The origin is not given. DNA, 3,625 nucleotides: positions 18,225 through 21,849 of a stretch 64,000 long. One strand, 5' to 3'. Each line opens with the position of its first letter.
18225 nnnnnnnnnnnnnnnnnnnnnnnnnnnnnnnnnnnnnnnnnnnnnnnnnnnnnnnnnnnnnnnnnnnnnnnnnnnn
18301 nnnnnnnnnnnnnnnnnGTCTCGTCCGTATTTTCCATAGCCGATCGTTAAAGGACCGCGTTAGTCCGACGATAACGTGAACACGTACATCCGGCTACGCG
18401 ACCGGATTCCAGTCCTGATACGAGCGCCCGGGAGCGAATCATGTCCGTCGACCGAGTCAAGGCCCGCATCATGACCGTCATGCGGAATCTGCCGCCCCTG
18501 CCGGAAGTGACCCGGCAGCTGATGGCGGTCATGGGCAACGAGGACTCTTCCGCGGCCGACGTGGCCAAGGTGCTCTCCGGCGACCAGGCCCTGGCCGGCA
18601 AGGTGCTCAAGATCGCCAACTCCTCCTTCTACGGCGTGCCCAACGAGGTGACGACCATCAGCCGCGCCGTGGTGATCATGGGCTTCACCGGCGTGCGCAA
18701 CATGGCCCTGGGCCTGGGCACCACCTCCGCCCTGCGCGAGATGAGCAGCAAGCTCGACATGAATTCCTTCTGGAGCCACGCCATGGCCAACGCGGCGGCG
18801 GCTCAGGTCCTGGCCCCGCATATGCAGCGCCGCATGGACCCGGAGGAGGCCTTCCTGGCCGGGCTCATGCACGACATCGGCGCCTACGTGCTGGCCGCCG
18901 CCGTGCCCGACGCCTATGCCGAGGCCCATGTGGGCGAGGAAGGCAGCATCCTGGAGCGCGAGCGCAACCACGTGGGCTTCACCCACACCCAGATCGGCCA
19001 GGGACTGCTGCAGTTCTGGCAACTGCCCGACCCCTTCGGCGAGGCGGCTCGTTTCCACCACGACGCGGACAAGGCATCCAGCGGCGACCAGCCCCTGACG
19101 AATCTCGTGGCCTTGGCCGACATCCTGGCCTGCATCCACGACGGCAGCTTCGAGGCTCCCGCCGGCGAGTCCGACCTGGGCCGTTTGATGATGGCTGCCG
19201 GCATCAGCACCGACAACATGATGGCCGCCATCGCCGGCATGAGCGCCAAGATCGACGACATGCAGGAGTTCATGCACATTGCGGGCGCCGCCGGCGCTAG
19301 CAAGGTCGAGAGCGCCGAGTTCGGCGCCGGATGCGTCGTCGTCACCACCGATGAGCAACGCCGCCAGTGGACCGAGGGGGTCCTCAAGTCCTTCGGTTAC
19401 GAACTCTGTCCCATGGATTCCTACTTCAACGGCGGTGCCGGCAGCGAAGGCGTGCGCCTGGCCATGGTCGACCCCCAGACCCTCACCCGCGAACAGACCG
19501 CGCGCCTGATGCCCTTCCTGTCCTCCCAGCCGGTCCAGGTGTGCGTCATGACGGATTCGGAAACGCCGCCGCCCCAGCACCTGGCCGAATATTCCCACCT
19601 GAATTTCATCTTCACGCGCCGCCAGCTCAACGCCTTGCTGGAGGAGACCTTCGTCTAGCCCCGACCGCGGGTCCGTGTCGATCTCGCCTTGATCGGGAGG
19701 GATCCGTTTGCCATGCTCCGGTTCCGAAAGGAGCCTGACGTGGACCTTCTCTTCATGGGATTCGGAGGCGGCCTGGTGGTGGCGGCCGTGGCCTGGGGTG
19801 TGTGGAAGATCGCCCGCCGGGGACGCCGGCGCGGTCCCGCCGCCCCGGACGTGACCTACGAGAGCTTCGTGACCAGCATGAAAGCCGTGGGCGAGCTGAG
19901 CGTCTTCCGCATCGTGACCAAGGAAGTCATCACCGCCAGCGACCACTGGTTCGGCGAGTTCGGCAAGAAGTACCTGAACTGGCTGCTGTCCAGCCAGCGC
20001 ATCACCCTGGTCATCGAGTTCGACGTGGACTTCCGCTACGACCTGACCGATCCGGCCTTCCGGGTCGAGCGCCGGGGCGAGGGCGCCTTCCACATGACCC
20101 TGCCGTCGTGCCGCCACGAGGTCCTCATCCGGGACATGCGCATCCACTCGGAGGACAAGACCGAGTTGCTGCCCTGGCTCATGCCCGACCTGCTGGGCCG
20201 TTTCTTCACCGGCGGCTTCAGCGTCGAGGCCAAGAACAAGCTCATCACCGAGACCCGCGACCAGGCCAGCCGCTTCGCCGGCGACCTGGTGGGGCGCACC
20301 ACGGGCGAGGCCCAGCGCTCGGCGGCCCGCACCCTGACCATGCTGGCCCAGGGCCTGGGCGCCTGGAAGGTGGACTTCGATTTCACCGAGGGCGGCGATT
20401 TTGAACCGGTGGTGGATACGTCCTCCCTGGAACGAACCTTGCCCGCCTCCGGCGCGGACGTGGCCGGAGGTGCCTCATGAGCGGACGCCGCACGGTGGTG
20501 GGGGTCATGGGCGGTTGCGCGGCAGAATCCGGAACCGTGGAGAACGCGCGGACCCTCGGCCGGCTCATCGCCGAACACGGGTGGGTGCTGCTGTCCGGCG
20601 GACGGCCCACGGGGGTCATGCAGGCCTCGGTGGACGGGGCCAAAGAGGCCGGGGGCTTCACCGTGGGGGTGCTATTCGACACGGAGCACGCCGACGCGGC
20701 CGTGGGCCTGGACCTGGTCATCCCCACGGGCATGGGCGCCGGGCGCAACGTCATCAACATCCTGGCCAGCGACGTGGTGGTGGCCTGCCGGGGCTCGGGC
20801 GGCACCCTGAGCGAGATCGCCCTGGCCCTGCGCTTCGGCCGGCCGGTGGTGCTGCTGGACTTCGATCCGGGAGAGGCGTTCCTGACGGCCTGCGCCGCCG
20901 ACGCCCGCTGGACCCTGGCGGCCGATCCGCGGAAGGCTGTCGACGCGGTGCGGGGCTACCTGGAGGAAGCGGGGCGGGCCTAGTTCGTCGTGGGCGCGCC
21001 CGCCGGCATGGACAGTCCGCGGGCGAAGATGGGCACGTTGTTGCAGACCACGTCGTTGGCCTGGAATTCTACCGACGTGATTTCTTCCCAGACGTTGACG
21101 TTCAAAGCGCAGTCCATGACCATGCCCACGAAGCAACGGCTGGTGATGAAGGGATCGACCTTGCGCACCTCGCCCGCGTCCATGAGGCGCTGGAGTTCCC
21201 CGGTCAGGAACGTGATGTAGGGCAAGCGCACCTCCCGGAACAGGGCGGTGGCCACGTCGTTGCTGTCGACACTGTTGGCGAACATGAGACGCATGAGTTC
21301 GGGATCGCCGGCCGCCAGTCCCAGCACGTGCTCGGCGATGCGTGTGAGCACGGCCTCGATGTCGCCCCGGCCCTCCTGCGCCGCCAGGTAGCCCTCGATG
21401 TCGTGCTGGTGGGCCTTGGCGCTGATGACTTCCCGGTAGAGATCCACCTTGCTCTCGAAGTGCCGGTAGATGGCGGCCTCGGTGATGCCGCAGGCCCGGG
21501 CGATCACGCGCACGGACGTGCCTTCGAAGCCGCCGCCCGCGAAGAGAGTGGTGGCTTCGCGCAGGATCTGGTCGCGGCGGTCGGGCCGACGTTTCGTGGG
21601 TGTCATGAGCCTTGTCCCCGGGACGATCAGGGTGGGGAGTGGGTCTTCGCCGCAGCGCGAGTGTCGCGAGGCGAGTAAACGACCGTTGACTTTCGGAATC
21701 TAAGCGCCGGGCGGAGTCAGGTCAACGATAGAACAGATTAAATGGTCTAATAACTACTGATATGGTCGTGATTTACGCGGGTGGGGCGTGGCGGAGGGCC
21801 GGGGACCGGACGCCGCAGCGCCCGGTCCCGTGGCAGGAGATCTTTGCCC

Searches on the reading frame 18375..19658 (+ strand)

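Call 18: search_protein_families(library=pfam, proteins=[window:18375-19658:+], max_evalue=0.0001)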
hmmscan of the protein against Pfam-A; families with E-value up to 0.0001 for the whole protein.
window:18375-19658:+ (427 aa): 2 families
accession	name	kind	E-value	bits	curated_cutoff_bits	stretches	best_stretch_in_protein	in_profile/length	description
PF08668.18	HDOD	-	1.8e-55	187.9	22.9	1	39-230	1-195/196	HDOD domain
PF01966.28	HD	-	1.2e-05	26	22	1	133-251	2-113/116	HD domain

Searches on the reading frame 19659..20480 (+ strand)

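Call 19: search_protein_families(library=pfam, proteins=[window:19659-20480:+], max_evalue=0.0001)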
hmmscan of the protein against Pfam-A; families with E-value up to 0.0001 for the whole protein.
window:19659-20480:+ (273 aa): 1 family
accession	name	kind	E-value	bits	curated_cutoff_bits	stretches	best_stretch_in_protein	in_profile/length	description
PF14014.11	DUF4230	-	7.2e-08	33.1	27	1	73-237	2-145/148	Protein of unknown function (DUF4230)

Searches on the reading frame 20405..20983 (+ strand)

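Call 19: search_protein_families(library=pfam, proteins=[window:20405-20983:+], max_evalue=0.0001)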
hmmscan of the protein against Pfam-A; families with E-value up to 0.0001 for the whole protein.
window:20405-20983:+ (192 aa): 2 families
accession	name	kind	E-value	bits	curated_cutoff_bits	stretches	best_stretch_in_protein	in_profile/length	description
PF18306.6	LDcluster4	-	1.9e-44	151.3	26.3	1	30-175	2-147/151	SLOG cluster4 family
PF02481.21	DNA_processg_A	-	2.6e-05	24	29.6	0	24-90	39-104/212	DNA recombination-mediator protein A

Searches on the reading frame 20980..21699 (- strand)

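Call 19: search_protein_families(library=pfam, proteins=[window:20980-21699:-], max_evalue=0.0001)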
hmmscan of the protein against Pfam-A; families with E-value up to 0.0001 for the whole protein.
window:20980-21699:- (239 aa): 2 families
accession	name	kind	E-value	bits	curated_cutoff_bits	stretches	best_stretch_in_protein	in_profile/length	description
PF00440.29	TetR_N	-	4.6e-15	55.6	24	1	45-91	1-47/47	Bacterial regulatory proteins, tetR family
PF14246.11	TetR_C_7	-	1.6e-06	28.5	22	1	117-212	2-99/119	AefR-like transcriptional repressor, C-terminal domain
